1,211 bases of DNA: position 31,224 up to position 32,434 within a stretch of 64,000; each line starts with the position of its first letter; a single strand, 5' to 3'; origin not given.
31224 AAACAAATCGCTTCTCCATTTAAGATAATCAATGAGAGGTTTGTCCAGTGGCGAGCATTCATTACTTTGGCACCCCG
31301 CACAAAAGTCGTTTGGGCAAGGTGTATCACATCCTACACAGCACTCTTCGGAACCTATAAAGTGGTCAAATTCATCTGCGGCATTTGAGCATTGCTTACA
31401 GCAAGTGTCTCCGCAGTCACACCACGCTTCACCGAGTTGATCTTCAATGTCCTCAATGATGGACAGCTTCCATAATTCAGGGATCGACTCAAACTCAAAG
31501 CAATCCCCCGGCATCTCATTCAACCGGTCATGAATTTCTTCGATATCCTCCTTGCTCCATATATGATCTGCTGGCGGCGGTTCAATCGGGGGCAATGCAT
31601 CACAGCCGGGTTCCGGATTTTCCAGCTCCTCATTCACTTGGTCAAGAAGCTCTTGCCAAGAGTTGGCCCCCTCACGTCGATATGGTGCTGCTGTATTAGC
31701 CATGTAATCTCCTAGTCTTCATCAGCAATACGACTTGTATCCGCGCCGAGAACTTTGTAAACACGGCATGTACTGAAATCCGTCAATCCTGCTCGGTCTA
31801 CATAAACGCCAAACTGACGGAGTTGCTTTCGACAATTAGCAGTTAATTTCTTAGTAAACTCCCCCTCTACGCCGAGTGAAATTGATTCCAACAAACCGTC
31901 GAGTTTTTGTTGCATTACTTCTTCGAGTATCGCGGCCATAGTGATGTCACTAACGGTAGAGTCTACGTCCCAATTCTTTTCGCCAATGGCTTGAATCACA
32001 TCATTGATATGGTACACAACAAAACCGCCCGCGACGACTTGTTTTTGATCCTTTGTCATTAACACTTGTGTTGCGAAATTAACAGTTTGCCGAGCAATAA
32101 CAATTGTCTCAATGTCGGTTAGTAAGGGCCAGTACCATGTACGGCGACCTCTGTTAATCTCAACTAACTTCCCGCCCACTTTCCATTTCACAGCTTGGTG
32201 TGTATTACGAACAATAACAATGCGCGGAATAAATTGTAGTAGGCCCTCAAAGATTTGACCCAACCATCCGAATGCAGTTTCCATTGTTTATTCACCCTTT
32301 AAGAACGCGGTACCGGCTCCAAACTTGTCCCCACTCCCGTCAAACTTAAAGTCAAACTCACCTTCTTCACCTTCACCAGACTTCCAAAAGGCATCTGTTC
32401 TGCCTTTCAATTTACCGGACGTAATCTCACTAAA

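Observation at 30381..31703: A ~50-cysteine, highly acidic coiled-coil protein at the end of the tail module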

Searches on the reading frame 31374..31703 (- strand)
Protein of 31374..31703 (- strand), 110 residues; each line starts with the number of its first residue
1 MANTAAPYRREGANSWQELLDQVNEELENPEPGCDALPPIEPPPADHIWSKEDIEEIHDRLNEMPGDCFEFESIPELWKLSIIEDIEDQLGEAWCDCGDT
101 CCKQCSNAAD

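Call 22: search_solved_structures(query=A2, max_evalue=10)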
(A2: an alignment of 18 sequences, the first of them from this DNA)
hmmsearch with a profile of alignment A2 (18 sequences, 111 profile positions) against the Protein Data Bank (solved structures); distinct sequences matched with E-value up to 10: 3.
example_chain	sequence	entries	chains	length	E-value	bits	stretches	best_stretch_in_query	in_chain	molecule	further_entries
5apw_A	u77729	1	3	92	0.55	14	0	36-74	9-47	GENERAL CONTROL PROTEIN GCN4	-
11lx_Bh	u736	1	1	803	0.75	13.5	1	48-99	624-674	Virion structural protein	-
8cqn_A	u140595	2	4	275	5.5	10.7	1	19-93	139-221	Lipoprotein, putative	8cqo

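Call 31: search_protein_representatives(alignment_id=A2)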
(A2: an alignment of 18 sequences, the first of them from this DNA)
Query: 18 sequences, 111 profile positions. Proteins with E-value up to 0.001 (for the whole library): 402; up to 1e-10: 277; up to 1e-30: 25. The best 150 are listed.
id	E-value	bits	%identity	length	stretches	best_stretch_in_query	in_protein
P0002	7.0e-52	190.8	-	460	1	1-110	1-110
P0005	1.6e-50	186.4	-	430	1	1-110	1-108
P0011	9.2e-49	180.7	-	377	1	1-110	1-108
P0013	1.1e-48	180.5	-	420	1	1-110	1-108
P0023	1.3e-48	180.2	-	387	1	1-111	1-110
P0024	6.9e-48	177.9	-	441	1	1-110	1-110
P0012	1.4e-47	176.9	-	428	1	1-110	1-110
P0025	2.1e-47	176.3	-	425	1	1-110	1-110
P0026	2.2e-47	176.2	-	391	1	1-110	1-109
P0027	4.9e-47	175.1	-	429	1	2-110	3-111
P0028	6.6e-47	174.7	-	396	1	1-110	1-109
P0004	8.6e-47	174.4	-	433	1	1-110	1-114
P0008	1.1e-46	174.1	-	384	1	1-110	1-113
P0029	3.5e-46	172.4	-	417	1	1-108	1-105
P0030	1.1e-45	170.8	-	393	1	1-104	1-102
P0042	2.8e-27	111.6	-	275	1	13-105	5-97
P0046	1.3e-26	109.4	-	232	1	9-101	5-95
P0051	4.1e-25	104.6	-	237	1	7-102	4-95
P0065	3.8e-23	98.2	-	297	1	13-103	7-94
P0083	1.6e-21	93.0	-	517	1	6-98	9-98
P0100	9.6e-21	90.5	-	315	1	14-103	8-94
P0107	2.2e-20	89.3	-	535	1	13-103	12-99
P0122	1.8e-19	86.4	-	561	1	13-104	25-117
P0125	2.3e-19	86.0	-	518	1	13-99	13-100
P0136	5.6e-19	84.8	-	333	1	14-102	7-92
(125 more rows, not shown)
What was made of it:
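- There are 402 clusters with the N-domain (call 31).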

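Call 36: search_dna_similar(query=P0042, collection=phages, mode=protein, max_evalue=0.01, max_rows=30)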
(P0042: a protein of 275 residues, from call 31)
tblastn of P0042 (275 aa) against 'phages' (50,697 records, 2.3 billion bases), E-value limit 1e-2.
No match.

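Call 37: search_dna_similar(query=P0125, collection=phages, mode=protein, max_evalue=0.01, max_rows=30)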
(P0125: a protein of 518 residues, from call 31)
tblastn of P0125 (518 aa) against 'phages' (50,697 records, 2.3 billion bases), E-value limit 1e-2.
No match.

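Call 41: list_cluster_members(proteins=[P0042, P0046, P0083, P0125, P0136, P0051, P0065, P0100, P0122, P0107])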
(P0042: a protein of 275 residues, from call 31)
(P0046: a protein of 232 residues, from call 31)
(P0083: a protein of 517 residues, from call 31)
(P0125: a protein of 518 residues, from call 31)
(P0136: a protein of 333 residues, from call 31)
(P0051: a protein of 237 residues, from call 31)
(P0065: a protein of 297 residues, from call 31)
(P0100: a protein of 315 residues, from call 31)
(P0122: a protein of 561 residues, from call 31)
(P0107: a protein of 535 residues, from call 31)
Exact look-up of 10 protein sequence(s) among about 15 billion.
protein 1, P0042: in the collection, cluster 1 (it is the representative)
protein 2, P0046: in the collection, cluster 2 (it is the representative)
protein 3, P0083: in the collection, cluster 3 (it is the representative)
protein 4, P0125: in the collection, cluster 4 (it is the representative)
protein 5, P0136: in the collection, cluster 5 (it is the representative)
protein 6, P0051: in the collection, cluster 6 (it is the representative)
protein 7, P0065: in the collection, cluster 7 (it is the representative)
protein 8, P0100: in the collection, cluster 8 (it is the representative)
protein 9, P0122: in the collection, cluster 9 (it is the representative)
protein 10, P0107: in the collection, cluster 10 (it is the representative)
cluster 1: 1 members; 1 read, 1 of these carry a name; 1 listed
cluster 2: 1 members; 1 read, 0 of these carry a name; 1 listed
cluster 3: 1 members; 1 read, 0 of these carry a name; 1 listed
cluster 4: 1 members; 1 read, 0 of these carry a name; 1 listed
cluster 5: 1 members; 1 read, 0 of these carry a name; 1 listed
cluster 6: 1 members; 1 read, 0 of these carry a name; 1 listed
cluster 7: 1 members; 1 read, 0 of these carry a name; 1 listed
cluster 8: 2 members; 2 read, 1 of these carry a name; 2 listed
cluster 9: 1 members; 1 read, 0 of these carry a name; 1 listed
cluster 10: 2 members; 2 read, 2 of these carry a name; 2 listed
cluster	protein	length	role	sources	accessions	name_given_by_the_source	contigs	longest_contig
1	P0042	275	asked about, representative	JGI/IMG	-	hypothetical protein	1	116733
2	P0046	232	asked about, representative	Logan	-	-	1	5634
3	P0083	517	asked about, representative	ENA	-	-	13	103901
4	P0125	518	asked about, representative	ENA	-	-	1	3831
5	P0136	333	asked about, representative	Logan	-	-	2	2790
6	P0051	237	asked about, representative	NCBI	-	-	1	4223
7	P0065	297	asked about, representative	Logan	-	-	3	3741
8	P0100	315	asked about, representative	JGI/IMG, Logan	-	hypothetical protein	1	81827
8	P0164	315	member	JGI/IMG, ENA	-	-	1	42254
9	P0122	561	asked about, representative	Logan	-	-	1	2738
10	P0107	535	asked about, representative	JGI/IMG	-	hypothetical protein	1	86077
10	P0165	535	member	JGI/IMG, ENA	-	hypothetical protein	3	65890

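Call 42: find_encoding_contigs(protein=P0042, flank=10000, max_places=2)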
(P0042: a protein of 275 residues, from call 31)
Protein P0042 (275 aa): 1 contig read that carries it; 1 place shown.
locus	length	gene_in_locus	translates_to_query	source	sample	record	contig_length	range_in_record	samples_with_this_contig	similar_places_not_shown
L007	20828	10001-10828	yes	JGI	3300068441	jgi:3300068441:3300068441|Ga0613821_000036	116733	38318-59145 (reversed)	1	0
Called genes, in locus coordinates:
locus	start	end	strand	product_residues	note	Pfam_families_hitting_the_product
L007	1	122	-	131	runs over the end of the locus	-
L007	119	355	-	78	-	-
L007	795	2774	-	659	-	-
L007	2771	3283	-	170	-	-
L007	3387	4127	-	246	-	-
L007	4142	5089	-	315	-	PF02195:ParB_N, PF17762:HTH_ParB (weak)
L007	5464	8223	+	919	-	PF19263:DUF5906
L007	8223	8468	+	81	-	PF12957:DUF3846 (weak)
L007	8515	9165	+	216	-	PF21448:DNMK (faint)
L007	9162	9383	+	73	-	-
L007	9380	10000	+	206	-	PF00929:RNase_T (weak)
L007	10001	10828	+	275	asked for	-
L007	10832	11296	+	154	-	-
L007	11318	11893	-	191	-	PF00574:CLP_protease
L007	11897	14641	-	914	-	-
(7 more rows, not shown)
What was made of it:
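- In the opposite-strand configuration the gene starts directly at the RNase_T stop codon (call 42).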

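Call 43: find_encoding_contigs(protein=P0083, flank=10000, max_places=2)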
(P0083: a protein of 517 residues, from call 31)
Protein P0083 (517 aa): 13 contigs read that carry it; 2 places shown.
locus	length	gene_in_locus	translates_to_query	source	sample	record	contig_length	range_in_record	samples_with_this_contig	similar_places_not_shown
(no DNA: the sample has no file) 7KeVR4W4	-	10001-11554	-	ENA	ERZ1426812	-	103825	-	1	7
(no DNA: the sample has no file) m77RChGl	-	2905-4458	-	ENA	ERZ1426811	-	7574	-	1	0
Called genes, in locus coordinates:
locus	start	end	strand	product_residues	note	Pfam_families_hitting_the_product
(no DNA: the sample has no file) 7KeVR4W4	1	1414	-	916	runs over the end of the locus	PF19263:DUF5906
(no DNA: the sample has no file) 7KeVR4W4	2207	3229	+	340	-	PF02195:ParB_N, PF17762:HTH_ParB (weak)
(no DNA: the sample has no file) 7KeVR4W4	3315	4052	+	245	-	-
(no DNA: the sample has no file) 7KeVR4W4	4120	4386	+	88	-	-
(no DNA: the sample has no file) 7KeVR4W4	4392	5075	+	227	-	-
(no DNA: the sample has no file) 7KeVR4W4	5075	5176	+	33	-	-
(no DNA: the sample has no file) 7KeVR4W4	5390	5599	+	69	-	PF04973:NMN_transporter (weak)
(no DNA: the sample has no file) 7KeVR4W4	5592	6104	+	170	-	-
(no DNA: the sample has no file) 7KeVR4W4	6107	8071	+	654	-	PF00176:SNF2-rel_dom (faint)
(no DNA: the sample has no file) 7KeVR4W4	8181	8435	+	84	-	-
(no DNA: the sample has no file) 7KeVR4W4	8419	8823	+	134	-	-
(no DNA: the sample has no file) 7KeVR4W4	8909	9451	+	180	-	PF13489:Methyltransf_23 (weak), PF08241:Methyltransf_11, PF13847:Methyltransf_31 (weak)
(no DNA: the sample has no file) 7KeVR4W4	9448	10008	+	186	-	-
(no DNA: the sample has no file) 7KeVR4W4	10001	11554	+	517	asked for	-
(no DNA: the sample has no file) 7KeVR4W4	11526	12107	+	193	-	-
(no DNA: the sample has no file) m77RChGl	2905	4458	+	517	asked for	-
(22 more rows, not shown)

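Call 45: find_related_loci(query=A2, collection=viral_contigs, flank=10000)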
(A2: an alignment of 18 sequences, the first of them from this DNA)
Query A2 (110 aa) in viral_contigs; peptide patterns used: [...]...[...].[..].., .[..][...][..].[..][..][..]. (x = any residue, [..] = any of these).
79 stretches matched a pattern; 10 encode a relative of the query (tblastn E <= 1e-3); 10 distinct loci.
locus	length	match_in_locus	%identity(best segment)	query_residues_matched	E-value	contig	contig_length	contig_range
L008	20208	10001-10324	65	1-108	8e-45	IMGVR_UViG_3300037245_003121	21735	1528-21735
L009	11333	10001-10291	66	1-97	3e-42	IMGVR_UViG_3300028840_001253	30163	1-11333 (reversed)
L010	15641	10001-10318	55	1-104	1e-36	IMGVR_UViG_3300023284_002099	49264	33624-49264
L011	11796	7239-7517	47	2-97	8e-23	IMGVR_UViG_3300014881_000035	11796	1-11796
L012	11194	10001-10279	47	2-97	8e-23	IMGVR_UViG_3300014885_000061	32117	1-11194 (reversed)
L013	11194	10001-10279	47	2-97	8e-23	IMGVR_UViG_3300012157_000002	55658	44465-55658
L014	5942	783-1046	42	8-97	4e-19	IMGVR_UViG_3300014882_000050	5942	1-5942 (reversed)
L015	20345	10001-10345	37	1-109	8e-17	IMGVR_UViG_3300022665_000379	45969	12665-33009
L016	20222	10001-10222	38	31-97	3e-10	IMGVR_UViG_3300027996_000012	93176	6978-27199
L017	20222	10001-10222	38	31-97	3e-10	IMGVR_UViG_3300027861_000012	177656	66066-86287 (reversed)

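Call 64: predict_structure(alignment_id=A6)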
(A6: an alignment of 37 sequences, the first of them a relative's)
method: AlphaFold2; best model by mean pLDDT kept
length: 232 residues; sequences in the alignment: 37
mean_pLDDT: 94.9   pTM: 0.71
mean pLDDT of the five models: 94.9, 94.5, 94.6, 94.3, 94.2
residues with pLDDT >= 90: 205; 70-90: 24; 50-70: 3; < 50: 0
segments of 3 or more residues with pLDDT < 50: none
pLDDT, mean of each block of 10 residues (from residue 1): 90 98 87 97 93 97 95 93 92 84 98 97 94 96 97 98 97 97 95 98 98 98 97 84
secondary structure, 60 per line:
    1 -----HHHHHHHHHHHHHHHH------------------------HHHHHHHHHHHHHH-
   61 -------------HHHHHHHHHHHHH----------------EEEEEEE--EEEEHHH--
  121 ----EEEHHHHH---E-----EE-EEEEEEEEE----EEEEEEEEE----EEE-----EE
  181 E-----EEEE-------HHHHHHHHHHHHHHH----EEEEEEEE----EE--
elements in order: H6-21 H46-59 H74-86 E103-109 E112-115 E125-127 H128-132 E145-153 E158-166 E171-173 E179-181 E187-190 H198-212 E217-224
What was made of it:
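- On Metallothionein: The core fold is predicted confidently (call 64).
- The short-form core folds confidently as a compact monomer (pLDDT 94.9, call 64), unlike typical intertwined fibre proteins. The core is predicted as a compact monomer (call 64).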

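Call 74: find_encoding_contigs(protein=P0107, flank=10000, max_places=2)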
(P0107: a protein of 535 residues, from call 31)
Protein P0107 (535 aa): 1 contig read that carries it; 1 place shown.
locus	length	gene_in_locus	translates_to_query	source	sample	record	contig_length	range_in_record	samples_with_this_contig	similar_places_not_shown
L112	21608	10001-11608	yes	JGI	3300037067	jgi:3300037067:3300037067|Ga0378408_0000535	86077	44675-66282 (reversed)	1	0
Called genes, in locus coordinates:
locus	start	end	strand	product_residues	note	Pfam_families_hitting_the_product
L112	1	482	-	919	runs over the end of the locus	PF19263:DUF5906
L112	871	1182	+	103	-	-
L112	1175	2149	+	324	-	PF02195:ParB_N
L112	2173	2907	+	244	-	-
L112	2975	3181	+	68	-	-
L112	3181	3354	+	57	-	-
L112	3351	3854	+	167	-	-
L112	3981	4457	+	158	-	PF00383:dCMP_cyt_deam_1, PF14437:MafB19-deam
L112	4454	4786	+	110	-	-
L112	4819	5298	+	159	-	-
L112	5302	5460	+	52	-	-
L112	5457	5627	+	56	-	-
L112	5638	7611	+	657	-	PF00176:SNF2-rel_dom (faint)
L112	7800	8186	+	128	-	-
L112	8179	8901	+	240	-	-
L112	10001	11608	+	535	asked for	-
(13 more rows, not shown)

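Call 94: search_solved_structures(query=A6, max_evalue=10)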
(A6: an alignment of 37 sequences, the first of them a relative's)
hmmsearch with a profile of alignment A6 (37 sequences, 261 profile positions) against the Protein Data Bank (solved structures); distinct sequences matched with E-value up to 10: 1.
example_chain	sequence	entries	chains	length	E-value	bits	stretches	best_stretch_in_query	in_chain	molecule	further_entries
11lx_Bh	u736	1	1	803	0.64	12.9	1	46-100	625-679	Virion structural protein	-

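Call 96: search_solved_structures(query=A4, max_evalue=10, show_alignments=2)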
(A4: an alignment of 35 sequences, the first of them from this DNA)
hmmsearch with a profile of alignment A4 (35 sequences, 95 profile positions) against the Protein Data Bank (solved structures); distinct sequences matched with E-value up to 10: 5.
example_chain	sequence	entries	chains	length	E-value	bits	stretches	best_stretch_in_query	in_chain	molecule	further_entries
11lx_Bh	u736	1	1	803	0.049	17.3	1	44-93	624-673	Virion structural protein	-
3jbh_E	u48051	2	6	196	0.58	13.9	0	40-69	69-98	MYOSIN 2 REGULATORY LIGHT CHAIN STRIATED MUSCLE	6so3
21vq_V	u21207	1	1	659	0.61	13.8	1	36-85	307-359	Phi92_gp134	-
3onj_A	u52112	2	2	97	0.95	13.2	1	45-86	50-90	t-SNARE VTI1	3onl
3dtp_E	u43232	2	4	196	1.5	12.5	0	40-69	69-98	Myosin II regulatory light chain | myosin regulatory light chain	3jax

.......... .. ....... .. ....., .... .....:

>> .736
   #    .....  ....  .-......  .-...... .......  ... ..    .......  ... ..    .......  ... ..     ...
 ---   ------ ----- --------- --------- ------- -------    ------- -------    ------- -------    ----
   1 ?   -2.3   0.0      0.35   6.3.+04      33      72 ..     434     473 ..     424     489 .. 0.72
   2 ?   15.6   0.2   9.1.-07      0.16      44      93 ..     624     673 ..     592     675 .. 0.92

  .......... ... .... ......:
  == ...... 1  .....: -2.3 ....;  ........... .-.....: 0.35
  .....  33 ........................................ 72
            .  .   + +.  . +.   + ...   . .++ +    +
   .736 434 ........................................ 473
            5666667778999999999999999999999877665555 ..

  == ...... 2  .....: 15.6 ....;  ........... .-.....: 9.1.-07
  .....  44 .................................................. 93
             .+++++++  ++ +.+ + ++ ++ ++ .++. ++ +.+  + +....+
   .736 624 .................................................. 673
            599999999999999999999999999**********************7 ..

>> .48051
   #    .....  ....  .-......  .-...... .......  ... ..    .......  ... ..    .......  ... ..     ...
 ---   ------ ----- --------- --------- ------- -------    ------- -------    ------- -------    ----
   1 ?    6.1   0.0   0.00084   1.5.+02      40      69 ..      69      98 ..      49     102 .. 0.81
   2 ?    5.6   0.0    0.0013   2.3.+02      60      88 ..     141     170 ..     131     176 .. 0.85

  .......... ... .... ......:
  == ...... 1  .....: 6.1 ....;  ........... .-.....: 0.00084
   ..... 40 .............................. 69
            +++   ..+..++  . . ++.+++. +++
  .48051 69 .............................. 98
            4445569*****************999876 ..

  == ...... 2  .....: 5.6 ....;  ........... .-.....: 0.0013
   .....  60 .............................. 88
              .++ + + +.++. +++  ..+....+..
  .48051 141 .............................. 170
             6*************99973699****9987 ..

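Call 109: find_homologous_proteins(query=A4, max_evalue=0.00001)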
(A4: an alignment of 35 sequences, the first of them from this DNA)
Query A4 (35 sequences) (100 aa, profile of the alignment): 7 proteins with E <= 0.00001 among 334 candidates.
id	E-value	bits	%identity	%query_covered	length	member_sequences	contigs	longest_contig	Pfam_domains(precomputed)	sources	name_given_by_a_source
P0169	1.2e-34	136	36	82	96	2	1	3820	-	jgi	-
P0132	8.9e-32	127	36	95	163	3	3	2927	-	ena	-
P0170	2.8e-29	119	43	92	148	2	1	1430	-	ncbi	-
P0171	1.3e-26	111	36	83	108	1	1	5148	-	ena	-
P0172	1.6e-24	104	64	94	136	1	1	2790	-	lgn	-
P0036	5.2e-20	89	71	93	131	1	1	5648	-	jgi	jgi:hypothetical protein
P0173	6.5e-19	86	28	52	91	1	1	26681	-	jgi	jgi:hypothetical protein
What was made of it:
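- Tried and rejected: The last word-indexed protein search with the N-domain profile returned only 7 unannotated fragments (call 109).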

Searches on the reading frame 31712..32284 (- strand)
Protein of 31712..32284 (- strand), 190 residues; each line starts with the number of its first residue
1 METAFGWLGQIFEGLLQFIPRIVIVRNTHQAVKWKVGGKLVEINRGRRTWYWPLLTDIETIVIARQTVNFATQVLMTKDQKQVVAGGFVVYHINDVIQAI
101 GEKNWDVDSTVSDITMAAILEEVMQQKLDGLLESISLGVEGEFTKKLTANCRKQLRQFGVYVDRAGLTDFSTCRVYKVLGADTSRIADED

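Call 5: search_protein_families(library=pfam, proteins=[window:31712-32284:-], max_evalue=0.01)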
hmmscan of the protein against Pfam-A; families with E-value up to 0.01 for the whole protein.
window:31712-32284:- (190 aa): 1 family
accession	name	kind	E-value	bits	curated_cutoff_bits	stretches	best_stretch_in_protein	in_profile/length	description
PF01145.31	Band_7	-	1.4e-12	48.4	23.6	1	24-174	2-149/176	SPFH domain / Band 7 family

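Call 6: search_protein_families(library=phrogs, proteins=[window:31712-32284:-], max_evalue=0.01)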
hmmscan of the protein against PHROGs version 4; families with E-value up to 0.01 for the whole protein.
window:31712-32284:- (190 aa): 0 families

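Call 93: search_protein_families(library=ncbifam, proteins=[window:31712-32284:-], max_evalue=0.01)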
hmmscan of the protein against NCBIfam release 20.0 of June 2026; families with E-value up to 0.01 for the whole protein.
window:31712-32284:- (190 aa): 0 families
